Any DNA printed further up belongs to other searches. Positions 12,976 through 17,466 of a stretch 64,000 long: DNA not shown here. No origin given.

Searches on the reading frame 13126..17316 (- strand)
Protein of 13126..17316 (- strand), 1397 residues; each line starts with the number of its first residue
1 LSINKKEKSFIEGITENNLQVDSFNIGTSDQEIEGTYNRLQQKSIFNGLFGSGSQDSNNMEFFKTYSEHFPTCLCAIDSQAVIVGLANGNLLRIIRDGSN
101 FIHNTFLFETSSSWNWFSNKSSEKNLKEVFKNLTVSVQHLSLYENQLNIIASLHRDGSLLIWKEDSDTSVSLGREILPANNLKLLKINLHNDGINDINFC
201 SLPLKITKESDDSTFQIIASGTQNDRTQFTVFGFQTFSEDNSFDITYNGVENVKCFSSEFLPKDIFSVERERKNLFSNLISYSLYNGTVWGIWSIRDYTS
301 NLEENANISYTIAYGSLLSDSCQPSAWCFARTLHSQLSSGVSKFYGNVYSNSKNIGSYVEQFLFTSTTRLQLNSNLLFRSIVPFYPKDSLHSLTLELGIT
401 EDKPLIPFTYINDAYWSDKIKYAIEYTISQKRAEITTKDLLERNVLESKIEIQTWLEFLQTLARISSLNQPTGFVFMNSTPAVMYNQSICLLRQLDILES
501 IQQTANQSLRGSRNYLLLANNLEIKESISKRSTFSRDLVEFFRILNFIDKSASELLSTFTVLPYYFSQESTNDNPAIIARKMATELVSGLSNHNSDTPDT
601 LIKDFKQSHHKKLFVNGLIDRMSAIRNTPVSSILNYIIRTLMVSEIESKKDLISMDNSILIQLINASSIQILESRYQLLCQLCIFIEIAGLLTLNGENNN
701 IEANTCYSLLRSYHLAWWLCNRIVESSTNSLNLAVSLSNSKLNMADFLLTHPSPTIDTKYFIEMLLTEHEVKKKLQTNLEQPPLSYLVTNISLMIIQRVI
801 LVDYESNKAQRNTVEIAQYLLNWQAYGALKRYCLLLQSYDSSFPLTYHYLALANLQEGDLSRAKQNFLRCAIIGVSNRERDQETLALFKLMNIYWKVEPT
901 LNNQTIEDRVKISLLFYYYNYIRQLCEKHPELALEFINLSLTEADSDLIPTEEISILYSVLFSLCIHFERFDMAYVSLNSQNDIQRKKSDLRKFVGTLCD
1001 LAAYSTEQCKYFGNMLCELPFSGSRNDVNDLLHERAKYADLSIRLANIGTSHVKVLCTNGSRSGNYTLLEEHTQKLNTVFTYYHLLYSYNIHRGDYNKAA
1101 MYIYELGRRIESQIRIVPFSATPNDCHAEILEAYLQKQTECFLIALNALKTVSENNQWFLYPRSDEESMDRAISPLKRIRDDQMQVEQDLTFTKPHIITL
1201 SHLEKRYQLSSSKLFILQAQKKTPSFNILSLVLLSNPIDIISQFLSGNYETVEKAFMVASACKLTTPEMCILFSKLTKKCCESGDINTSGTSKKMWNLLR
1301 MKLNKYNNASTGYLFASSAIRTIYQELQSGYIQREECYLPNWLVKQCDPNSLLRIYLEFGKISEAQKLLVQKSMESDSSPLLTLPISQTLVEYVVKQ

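Call 35: search_protein_families(library=pfam, proteins=[window:13126-17316:-], max_evalue=0.00001)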
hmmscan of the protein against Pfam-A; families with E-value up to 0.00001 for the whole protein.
window:13126-17316:- (1397 aa): 2 families
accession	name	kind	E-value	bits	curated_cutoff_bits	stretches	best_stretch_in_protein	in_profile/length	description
PF23354.1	TPR_NUP160_120_M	-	1.8e-26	93.5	27.2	2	812-1042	5-207/265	NUP160/120 middle TPR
PF23300.3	HEAT_Nup120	-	1.8e-10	41.4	29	1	848-1000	30-170/170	Nucleoporin Nup120, HEAT repeats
